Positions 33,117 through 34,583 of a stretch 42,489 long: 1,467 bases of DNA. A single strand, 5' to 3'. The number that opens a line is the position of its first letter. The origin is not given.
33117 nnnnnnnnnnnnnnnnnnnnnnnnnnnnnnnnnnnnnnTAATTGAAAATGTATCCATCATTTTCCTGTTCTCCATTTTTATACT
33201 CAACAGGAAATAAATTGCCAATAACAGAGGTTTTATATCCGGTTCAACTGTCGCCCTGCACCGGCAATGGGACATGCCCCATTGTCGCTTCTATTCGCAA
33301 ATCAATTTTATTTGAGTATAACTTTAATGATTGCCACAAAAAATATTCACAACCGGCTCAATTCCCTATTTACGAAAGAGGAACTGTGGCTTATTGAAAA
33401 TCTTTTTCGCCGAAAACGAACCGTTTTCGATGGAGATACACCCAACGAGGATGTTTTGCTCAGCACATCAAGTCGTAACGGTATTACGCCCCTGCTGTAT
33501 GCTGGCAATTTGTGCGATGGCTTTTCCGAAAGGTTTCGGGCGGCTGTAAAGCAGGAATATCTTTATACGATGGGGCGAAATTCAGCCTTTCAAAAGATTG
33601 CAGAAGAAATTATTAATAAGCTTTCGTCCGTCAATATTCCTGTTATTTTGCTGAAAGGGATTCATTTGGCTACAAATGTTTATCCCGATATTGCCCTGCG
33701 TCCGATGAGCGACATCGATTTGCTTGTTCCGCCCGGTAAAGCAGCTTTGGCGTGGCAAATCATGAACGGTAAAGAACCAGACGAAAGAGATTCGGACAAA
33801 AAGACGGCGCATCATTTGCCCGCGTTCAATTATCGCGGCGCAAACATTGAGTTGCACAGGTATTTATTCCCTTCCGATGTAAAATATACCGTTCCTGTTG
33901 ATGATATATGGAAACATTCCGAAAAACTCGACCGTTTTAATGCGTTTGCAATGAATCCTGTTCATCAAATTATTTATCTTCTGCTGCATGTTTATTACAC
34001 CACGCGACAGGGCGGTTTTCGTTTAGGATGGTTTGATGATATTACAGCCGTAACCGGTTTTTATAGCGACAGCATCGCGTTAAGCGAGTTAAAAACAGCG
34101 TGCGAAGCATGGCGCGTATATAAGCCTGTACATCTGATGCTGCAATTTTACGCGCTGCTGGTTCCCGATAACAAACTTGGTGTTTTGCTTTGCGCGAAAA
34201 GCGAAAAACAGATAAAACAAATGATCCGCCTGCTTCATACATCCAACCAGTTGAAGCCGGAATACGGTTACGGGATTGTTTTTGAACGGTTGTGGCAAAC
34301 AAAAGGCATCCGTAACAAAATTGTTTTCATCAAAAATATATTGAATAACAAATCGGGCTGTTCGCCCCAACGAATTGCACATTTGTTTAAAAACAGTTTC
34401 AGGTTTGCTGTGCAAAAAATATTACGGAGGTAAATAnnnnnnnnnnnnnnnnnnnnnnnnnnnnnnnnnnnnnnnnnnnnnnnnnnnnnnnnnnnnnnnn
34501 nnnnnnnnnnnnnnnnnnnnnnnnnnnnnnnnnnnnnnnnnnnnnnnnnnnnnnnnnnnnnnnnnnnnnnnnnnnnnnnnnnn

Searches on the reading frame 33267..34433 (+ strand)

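Call 59: search_protein_families(library=pfam, proteins=[window:33267-34433:+], max_evalue=0.001)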
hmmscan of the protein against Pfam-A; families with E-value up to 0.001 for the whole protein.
window:33267-34433:+ (388 aa): 1 family
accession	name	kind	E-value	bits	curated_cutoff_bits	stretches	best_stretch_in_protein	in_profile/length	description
PF14907.12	NTP_transf_5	-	1.5e-37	130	31.2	1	61-298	5-247/249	Uncharacterised nucleotidyltransferase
